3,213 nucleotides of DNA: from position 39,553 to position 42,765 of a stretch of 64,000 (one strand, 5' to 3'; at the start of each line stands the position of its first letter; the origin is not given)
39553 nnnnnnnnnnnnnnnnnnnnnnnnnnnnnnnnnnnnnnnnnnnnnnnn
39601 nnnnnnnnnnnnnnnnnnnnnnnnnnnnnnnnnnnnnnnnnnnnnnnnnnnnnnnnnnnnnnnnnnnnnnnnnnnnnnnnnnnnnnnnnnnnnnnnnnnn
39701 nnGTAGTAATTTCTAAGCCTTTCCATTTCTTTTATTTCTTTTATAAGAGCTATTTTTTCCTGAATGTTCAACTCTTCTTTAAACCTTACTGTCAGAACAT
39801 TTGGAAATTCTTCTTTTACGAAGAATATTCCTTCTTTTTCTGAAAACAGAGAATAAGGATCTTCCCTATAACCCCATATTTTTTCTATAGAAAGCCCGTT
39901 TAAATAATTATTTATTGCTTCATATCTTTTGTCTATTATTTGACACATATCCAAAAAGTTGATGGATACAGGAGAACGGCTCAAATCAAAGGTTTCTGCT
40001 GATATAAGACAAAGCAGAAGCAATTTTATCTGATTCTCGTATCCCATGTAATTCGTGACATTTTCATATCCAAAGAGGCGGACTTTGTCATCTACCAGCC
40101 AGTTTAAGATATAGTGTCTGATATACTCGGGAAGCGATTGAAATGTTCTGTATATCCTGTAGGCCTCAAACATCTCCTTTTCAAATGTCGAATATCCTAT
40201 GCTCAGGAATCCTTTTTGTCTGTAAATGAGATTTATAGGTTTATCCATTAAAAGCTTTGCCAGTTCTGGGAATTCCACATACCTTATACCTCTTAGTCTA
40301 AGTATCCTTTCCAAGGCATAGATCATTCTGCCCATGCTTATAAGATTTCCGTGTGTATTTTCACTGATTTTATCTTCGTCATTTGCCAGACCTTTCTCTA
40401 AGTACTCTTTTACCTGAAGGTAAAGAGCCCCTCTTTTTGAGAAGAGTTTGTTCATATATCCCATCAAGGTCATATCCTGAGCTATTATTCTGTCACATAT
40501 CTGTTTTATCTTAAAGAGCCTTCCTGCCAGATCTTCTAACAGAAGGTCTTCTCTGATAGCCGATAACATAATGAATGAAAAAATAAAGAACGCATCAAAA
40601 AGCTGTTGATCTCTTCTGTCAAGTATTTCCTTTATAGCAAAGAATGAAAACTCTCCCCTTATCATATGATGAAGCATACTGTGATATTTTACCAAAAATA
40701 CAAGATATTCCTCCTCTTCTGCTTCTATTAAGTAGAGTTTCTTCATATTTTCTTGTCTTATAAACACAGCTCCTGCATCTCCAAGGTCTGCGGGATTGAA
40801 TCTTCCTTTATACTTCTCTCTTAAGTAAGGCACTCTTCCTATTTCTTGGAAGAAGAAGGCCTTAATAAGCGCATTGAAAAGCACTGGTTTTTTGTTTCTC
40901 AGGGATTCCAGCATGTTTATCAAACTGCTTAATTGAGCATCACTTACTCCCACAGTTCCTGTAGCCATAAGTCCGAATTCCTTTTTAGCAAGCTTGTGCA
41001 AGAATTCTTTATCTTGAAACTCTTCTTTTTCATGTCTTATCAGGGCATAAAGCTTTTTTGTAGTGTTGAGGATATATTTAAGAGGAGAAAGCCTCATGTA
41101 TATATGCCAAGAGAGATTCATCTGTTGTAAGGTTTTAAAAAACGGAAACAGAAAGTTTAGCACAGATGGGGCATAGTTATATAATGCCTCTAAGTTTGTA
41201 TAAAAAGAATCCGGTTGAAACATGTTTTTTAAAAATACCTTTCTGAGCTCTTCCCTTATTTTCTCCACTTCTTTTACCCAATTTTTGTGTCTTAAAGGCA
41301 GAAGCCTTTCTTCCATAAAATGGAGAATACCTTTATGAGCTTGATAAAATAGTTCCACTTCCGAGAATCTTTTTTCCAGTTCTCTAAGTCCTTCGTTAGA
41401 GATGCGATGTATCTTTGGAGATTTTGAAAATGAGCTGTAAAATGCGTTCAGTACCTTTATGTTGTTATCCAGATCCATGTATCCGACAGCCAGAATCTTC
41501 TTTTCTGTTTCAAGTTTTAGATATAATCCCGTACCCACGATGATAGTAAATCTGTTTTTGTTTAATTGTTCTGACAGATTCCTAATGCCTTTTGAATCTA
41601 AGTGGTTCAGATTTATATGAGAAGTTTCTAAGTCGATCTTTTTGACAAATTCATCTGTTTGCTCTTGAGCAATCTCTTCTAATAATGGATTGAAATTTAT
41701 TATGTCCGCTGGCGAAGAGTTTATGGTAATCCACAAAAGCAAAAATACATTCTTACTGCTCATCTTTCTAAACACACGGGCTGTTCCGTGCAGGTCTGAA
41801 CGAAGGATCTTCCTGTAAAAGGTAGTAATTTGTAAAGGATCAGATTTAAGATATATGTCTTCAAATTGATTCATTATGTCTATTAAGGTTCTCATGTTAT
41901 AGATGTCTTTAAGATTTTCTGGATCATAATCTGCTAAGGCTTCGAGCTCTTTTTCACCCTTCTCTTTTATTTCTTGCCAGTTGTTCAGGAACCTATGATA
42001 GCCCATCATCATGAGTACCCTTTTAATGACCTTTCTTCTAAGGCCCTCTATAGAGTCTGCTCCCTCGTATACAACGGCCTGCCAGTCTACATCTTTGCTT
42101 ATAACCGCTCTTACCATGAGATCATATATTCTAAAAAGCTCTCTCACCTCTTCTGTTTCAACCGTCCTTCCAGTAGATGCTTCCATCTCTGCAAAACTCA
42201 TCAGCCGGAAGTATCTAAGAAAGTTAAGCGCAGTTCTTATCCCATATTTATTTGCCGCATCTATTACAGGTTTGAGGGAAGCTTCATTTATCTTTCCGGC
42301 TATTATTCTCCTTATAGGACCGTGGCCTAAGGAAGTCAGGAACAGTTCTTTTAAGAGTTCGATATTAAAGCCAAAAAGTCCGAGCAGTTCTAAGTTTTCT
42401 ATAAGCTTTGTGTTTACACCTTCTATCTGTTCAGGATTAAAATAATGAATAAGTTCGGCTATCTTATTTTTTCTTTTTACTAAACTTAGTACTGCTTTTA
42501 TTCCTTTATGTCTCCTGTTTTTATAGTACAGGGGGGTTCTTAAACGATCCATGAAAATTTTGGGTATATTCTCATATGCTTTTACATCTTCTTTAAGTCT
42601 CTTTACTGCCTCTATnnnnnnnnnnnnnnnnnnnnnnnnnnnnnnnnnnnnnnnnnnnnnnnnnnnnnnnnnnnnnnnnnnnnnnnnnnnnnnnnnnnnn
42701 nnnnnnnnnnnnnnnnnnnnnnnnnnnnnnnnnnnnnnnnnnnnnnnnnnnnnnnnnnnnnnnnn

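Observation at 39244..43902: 1552-aa orphan protein translationally wired between radA and mnmG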

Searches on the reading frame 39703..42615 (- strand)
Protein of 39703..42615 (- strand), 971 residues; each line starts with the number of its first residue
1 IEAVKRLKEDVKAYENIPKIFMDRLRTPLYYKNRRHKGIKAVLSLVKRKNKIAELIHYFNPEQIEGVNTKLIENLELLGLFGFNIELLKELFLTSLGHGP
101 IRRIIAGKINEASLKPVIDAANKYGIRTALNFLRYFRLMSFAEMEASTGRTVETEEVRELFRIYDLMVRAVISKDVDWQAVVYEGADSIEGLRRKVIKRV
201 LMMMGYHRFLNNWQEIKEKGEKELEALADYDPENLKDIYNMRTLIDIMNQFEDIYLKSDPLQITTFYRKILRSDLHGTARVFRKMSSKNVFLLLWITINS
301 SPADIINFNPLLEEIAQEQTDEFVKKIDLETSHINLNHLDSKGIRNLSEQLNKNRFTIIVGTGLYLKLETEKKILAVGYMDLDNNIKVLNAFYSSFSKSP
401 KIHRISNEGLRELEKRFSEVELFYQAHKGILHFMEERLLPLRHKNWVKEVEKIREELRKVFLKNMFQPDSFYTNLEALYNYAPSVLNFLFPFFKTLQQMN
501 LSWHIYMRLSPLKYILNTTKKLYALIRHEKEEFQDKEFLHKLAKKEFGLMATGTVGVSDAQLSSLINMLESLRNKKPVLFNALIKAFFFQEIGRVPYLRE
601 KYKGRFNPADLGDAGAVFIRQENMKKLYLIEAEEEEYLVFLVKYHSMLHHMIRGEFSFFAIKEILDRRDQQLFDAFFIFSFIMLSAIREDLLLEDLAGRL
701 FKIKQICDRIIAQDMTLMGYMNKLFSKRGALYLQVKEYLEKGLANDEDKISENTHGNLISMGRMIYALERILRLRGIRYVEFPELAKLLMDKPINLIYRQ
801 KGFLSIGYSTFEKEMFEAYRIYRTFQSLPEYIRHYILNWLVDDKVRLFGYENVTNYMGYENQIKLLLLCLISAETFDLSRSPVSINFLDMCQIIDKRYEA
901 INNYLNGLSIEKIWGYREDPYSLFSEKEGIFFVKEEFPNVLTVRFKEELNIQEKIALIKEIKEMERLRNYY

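Call 59: search_protein_representatives(alignment_id=A5)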
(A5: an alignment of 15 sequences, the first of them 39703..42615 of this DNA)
Query: 15 sequences, 976 profile positions. Proteins with E-value up to 0.001 (for the whole library): 134; up to 1e-10: 110; up to 1e-30: 67. The best 134 are listed.
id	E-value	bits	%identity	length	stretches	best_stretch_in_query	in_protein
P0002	0.0e+00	1405.8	-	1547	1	1-976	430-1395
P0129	0.0e+00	1368.1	-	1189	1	1-976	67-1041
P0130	0.0e+00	1322.3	-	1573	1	1-976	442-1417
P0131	0.0e+00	1107.0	-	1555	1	1-976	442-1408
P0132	0.0e+00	1066.7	-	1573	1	1-976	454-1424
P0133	0.0e+00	1046.9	-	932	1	1-794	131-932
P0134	0.0e+00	1017.4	-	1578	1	2-976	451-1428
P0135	0.0e+00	1014.5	-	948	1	197-976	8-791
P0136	6.1e-293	990.9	-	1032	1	89-976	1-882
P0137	6.4e-284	961.1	-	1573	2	1-976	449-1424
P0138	3.1e-274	929.0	-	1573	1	1-976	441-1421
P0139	1.4e-256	870.5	-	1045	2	99-974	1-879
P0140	1.2e-231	788.0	-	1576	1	2-976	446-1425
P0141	1.1e-224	765.0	-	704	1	436-976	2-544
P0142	4.7e-223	759.6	-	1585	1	1-976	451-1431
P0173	5.7e-69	249.6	-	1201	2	250-861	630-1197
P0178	3.5e-64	233.7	-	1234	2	264-844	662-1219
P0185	7.4e-43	163.2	-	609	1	264-846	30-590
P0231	1.3e-12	63.0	-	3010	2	584-730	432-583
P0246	6.1e-08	47.6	-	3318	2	565-710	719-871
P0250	1.3e-07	46.5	-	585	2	561-720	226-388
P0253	6.6e-07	44.1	-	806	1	605-719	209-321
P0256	1.1e-05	40.1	-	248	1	566-668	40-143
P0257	6.5e-05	37.5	-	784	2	555-654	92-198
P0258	9.3e-05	37.0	-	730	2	604-721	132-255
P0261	5.0e-04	34.6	-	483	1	543-663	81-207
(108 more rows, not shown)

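Call 60: search_protein_families(library=pfam, proteins=[P0173, P0185, P0250, P0253, P0257, P0258, P0261, P0256, P0178], max_evalue=0.01)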
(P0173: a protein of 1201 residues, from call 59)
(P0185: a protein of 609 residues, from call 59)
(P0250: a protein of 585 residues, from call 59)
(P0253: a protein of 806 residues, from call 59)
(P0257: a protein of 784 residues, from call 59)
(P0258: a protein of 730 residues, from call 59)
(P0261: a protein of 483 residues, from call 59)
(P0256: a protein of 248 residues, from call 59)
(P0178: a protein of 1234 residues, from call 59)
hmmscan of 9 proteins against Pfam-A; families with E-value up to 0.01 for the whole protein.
P0173 (1201 aa): 0 families

P0185 (609 aa): 0 families

P0250 (585 aa): 0 families

P0253 (806 aa): 11 families
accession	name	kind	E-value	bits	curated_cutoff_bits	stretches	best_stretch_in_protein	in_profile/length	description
PF08242.18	Methyltransf_12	-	7.2e-13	49.5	30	1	553-659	2-97/98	Methyltransferase domain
PF13649.12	Methyltransf_25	-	1.3e-10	42.2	27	1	551-658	1-97/97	Methyltransferase domain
PF13847.12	Methyltransf_31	-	4.4e-10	39.9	27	1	548-666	4-113/145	Methyltransferase domain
PF08241.18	Methyltransf_11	-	5.7e-10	40.1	21.2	1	553-662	2-95/95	Methyltransferase domain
PF00891.24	Methyltransf_2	-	1.4e-05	25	22.3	1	499-671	15-173/210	O-methyltransferase domain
PF05175.20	MTS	-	0.00023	21.3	23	1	537-624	24-105/170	Methyltransferase small domain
PF01728.25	FtsJ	-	0.00077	19.9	24.1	1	547-666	21-141/181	FtsJ-like methyltransferase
PF13679.12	Methyltransf_32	-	0.0033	17.8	27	1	544-596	22-78/143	Methyltransferase domain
PF13489.12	Methyltransf_23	-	0.0034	17.6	27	0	536-665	12-119/164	Methyltransferase domain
PF02390.23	Methyltransf_4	-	0.0052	16.7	24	0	551-621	5-76/173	Putative methyltransferase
PF13102.12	Phage_int_SAM_5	-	0.0068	17.2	22.3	0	248-297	45-94/98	Phage integrase SAM-like domain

P0257 (784 aa): 7 families
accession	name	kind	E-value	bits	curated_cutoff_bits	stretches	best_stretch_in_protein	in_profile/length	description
PF08242.18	Methyltransf_12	-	1.7e-08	35.5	30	1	526-637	1-98/98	Methyltransferase domain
PF13649.12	Methyltransf_25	-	2e-07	32.1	27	1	525-635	1-97/97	Methyltransferase domain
PF13489.12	Methyltransf_23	-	9.9e-07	29.1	27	1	514-641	14-118/164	Methyltransferase domain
PF08241.18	Methyltransf_11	-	3.3e-06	28.1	21.2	1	526-639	1-95/95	Methyltransferase domain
PF13847.12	Methyltransf_31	-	4.5e-06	26.8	27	1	526-643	8-113/145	Methyltransferase domain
PF00891.24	Methyltransf_2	-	4.5e-06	26.6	22.3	1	516-650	57-175/210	O-methyltransferase domain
PF02390.23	Methyltransf_4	-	0.0001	22.3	24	1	525-596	5-78/173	Putative methyltransferase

P0258 (730 aa): 7 families
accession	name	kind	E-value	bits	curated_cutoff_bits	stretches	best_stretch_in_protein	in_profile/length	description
PF08242.18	Methyltransf_12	-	1.5e-13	51.7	30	1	475-585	1-98/98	Methyltransferase domain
PF08241.18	Methyltransf_11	-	9.6e-11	42.6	21.2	1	475-587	1-95/95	Methyltransferase domain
PF13649.12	Methyltransf_25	-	1.5e-10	42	27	1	474-583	1-97/97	Methyltransferase domain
PF13847.12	Methyltransf_31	-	2.8e-10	40.5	27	1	473-591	6-113/145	Methyltransferase domain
PF13489.12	Methyltransf_23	-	1.9e-09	37.9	27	1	462-589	13-118/164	Methyltransferase domain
PF00891.24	Methyltransf_2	-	0.00014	21.8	22.3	1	471-596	63-173/210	O-methyltransferase domain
PF05175.20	MTS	-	0.0061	16.7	23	0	469-587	30-138/170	Methyltransferase small domain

P0261 (483 aa): 0 families

P0256 (248 aa): 2 families
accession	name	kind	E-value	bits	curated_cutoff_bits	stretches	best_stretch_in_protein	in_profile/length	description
PF01966.28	HD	-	7e-11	42.9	22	1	27-122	2-90/116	HD domain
PF08668.18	HDOD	-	0.0051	16.7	22.9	1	15-67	84-134/196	HDOD domain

P0178 (1234 aa): 0 families

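Call 61: search_protein_families(library=pfam, proteins=[P0231, P0246], max_evalue=0.01)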
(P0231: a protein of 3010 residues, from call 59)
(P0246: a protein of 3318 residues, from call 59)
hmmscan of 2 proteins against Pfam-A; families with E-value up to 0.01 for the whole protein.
P0231 (3010 aa): 4 families
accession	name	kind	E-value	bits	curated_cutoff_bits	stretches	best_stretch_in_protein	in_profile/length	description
PF04055.27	Radical_SAM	-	1.3e-07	32.4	29.5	1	1293-1413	24-149/166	Radical SAM superfamily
PF02310.24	B12-binding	-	0.00023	21.4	32.1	1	1024-1139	12-120/121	B12 binding domain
PF02811.25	PHP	-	0.00078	20.2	26.4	1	2350-2427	1-71/164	PHP domain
PF09763.15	Sec3_CC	-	0.0029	17.9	27.1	0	1307-1353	27-73/133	Exocyst complex component Sec3, coiled-coil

P0246 (3318 aa): 3 families
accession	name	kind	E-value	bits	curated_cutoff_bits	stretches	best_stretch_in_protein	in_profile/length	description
PF02811.25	PHP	-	1.1e-09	39.3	26.4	1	2617-2721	1-102/164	PHP domain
PF04055.27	Radical_SAM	-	2.3e-09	38.1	29.5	1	1501-1697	1-164/166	Radical SAM superfamily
PF02310.24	B12-binding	-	5.9e-07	29.8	32.1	1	1333-1444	16-120/121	B12 binding domain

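Call 73: search_protein_families(library=padloc, proteins=[P0257, P0185], max_evalue=1)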
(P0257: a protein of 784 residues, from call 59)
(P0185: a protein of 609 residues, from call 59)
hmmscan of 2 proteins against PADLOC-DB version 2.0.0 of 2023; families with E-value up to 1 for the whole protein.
P0257 (784 aa): 1 family
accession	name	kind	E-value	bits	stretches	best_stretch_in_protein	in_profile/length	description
PDLC04134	mad2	-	8.5e-11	39.3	1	507-645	276-400/492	mads_2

P0185 (609 aa): 1 family
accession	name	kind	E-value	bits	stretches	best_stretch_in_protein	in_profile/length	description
PDLC01063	Csx1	-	0.0032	15.6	1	150-221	84-156/167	Type I associated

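Call 76: find_encoding_contigs(protein=P0257, flank=6000, max_places=3)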
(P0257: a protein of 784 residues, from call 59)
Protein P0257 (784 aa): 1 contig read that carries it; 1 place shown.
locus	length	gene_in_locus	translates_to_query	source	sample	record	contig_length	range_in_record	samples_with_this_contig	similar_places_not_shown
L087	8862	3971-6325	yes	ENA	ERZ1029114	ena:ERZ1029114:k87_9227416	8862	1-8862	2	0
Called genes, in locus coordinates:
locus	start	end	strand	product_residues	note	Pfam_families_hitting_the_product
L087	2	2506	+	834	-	?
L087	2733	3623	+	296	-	PF02091:tRNA-synt_2e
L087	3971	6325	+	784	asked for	PF00891:Methyltransf_2 (weak), PF13489:Methyltransf_23 (weak), PF08241:Methyltransf_11 (weak), PF08242:Methyltransf_12, PF13649:Methyltransf_25 (weak), PF13847:Methyltransf_31 (weak)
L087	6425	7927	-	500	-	PF13229:Beta_helix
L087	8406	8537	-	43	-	-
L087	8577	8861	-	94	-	?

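Call 77: find_encoding_contigs(protein=P0173, flank=6000, max_places=3)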
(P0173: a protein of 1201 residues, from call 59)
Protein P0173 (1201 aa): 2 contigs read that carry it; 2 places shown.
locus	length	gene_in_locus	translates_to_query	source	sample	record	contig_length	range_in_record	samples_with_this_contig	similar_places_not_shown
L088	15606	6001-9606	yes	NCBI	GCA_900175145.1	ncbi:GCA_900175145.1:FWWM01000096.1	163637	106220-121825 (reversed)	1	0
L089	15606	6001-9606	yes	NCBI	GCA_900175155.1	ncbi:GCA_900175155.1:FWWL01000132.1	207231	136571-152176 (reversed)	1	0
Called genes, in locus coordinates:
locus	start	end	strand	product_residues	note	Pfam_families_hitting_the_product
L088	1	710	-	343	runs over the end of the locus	PF02618:YceG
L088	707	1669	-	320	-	PF04463:2-thiour_desulf, PF08349:DUF1722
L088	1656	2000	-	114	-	-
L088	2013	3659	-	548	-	PF01676:Metalloenzyme, PF06415:iPGM_N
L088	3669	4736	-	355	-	PF00089:Trypsin, PF13365:Trypsin_2, PF13180:PDZ_2, PF17820:PDZ_6 (faint)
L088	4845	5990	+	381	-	PF20511:PMI_typeI_cat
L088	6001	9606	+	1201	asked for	-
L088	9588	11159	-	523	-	PF03411:Peptidase_M74, PF01476:LysM (faint)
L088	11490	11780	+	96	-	PF00166:Cpn10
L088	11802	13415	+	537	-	PF00118:Cpn60_TCP1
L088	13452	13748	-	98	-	PF05597:Phasin (weak)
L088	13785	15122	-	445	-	PF00005:ABC_tran, PF13304:AAA_21 (faint), PF09821:AAA_assoc_C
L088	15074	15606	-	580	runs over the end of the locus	PF00528:BPD_transp_1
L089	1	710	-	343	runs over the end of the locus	PF02618:YceG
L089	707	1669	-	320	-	PF04463:2-thiour_desulf, PF08349:DUF1722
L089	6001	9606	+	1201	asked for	-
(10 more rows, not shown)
